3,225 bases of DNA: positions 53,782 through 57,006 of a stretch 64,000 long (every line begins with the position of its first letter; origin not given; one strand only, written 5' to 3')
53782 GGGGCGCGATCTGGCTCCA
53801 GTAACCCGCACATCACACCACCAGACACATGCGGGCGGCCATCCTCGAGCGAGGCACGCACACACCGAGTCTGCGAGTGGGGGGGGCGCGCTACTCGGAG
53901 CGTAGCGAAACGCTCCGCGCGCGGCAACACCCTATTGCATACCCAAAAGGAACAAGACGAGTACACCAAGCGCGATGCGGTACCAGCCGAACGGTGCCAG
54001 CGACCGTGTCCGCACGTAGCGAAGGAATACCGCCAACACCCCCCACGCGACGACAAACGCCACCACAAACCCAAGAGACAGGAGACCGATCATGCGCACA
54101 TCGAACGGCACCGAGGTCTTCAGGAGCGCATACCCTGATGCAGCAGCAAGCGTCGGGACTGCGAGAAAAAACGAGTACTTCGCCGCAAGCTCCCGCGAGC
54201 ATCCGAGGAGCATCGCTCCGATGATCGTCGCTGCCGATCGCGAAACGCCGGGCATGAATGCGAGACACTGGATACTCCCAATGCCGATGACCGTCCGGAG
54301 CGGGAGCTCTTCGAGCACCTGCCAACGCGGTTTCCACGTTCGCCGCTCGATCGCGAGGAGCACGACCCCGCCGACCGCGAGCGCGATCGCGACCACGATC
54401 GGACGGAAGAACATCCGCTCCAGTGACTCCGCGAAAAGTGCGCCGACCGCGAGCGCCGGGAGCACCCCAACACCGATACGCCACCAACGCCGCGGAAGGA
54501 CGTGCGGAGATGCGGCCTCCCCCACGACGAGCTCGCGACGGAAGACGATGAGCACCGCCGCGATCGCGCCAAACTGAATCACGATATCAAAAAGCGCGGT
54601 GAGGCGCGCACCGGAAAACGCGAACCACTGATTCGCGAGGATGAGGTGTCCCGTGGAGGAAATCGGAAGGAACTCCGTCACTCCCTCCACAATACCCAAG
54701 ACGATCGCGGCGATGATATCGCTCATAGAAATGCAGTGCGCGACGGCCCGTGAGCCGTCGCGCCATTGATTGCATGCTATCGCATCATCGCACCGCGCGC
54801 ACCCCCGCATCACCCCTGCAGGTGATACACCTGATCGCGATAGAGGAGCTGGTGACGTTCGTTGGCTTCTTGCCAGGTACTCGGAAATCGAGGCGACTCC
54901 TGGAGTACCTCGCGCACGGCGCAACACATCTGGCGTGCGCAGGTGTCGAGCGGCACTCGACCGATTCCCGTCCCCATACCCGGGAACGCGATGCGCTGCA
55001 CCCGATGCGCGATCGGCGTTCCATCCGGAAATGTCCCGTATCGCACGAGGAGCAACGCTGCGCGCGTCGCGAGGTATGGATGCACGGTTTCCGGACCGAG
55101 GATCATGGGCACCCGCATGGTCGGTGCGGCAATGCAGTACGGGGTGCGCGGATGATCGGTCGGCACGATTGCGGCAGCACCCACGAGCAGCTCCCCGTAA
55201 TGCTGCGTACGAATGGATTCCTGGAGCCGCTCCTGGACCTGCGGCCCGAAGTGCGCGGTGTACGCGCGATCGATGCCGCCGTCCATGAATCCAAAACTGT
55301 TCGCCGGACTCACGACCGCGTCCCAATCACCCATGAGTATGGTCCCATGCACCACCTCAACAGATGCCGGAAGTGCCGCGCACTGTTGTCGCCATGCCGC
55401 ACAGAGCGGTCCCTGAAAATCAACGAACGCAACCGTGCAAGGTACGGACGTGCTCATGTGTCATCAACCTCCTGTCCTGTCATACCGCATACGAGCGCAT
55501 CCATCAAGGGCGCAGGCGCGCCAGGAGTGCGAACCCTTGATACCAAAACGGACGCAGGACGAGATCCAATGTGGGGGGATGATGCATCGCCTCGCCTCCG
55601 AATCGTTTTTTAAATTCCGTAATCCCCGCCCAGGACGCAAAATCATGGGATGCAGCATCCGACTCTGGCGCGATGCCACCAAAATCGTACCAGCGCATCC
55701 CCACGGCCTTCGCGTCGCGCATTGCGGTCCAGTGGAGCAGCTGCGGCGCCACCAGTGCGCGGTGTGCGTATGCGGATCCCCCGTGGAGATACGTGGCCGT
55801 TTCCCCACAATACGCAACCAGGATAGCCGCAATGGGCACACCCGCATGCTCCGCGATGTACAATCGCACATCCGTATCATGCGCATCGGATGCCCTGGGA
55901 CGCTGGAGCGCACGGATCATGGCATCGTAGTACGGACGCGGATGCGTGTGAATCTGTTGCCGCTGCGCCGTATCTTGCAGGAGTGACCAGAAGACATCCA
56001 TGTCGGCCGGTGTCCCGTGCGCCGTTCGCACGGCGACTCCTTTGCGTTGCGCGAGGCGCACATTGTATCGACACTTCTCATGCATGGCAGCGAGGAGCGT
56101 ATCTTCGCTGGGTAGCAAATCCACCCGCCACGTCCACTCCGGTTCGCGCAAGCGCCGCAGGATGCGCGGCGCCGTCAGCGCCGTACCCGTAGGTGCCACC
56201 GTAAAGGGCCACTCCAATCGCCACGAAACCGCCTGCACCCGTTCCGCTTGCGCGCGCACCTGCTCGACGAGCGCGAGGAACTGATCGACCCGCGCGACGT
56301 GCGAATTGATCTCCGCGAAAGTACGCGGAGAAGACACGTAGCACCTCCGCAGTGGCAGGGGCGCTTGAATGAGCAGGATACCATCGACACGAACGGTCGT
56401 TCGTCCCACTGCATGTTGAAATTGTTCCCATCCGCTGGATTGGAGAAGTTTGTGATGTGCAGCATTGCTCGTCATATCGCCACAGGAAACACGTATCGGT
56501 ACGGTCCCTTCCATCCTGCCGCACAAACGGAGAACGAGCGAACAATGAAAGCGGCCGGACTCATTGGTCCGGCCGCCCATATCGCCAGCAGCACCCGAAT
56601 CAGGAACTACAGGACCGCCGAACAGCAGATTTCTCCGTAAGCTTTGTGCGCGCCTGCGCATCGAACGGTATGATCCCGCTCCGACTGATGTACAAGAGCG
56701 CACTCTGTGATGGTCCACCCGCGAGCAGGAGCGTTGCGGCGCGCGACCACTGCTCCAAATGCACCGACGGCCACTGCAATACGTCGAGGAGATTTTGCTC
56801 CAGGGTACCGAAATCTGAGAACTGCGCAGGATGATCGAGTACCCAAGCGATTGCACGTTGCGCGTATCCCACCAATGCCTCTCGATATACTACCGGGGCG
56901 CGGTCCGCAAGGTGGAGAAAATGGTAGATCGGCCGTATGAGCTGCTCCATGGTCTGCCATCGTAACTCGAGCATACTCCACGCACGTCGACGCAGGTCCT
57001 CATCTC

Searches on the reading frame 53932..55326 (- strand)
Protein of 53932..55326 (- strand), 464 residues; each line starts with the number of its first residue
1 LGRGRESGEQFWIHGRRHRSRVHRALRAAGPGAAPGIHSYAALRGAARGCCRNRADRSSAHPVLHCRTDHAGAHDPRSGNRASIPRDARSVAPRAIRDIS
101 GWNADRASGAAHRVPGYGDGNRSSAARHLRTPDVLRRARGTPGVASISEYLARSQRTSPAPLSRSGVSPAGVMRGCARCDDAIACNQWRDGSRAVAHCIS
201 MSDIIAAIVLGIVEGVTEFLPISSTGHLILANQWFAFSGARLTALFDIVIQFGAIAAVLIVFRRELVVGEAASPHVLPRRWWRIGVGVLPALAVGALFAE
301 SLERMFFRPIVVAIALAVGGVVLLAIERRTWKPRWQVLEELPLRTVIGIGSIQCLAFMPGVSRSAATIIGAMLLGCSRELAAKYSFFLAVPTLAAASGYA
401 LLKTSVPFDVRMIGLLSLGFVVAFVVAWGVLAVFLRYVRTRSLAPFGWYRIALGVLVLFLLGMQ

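Call 16: search_protein_families(library=pfam, proteins=[window:53932-55326:-], max_evalue=0.001)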
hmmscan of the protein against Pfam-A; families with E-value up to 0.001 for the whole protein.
window:53932-55326:- (464 aa): 1 family
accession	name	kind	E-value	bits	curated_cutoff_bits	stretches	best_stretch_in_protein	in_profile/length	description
PF02673.24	BacA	-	4e-72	243.4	33.4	1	207-456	1-257/257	Bacitracin resistance protein BacA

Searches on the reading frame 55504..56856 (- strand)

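Call 16: search_protein_families(library=pfam, proteins=[window:55504-56856:-], max_evalue=0.001)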
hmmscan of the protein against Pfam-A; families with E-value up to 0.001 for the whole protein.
window:55504-56856:- (450 aa): 2 families
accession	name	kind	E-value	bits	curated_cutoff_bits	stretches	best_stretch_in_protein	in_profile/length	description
PF02388.22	FemAB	-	7.3e-33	114.4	24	2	338-445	304-404/406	FemAB family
PF13480.13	Acetyltransf_6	-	2.2e-18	67.2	22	1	261-395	2-137/143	Acetyltransferase (GNAT) domain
